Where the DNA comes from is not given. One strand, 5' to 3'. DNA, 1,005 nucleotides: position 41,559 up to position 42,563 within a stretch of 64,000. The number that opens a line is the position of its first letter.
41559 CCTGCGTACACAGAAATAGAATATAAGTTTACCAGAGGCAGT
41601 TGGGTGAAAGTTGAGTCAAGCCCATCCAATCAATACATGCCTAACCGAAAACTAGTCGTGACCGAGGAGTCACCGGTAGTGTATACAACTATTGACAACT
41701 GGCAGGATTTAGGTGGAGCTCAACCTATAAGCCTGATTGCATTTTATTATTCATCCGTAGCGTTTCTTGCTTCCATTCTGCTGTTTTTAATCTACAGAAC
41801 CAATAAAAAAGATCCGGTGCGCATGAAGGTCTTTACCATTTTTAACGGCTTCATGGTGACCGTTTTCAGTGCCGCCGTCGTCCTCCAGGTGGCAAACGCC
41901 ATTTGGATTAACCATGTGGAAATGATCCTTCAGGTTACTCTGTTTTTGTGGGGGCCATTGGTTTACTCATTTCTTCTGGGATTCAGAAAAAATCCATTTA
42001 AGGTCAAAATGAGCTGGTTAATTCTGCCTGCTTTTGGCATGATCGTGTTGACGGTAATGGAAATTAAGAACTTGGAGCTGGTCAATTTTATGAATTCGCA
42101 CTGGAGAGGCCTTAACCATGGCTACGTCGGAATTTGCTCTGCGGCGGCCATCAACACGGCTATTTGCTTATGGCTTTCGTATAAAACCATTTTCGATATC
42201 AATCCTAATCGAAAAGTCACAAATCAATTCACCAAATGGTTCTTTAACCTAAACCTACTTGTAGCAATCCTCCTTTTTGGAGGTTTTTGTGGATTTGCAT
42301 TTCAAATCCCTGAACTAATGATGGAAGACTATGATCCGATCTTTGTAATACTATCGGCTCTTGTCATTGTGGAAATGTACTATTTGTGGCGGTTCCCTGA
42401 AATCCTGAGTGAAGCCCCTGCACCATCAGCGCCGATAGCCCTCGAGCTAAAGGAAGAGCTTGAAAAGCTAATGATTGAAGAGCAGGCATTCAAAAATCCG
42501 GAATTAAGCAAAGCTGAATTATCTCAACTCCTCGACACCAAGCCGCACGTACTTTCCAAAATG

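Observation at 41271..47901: Candidate starch-sensing module: 7TM one-component regulator with glycogen-binding-like ectodomain and AraC output, next to tandem T9SS amylases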

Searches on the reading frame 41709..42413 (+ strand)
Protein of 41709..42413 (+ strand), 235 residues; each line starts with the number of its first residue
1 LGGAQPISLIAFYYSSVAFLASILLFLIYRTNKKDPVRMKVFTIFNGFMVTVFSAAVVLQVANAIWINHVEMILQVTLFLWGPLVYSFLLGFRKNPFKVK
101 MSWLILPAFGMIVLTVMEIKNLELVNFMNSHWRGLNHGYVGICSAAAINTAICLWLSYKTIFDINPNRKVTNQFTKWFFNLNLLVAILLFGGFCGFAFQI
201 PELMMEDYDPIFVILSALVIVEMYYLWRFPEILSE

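Call 65: search_protein_representatives(protein=window:41709-42413:+)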
Query: 235 residues. Proteins with E-value up to 0.001 (for the whole library): 18; up to 1e-10: 10; up to 1e-30: 1. The best 18 are listed.
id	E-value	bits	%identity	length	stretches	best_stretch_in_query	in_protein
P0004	6.3e-49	183.0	42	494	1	1-235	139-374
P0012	2.0e-19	86.5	29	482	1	1-235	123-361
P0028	4.7e-18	81.9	28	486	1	1-235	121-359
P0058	8.7e-15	71.2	32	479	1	1-231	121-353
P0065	5.5e-14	68.6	29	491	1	1-235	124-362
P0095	1.9e-12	63.6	28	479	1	2-235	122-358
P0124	3.9e-12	62.5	27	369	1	1-233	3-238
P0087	8.0e-12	61.5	29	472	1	1-233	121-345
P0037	3.0e-11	59.6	29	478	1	1-235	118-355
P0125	3.4e-11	59.5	25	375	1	1-233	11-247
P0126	9.7e-09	51.4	26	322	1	1-189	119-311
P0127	5.7e-08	48.9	26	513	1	1-233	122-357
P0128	1.9e-07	47.2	30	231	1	1-89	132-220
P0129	1.1e-06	44.7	24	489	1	1-234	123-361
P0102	6.4e-06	42.2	28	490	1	1-233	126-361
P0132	9.5e-04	35.1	24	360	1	23-233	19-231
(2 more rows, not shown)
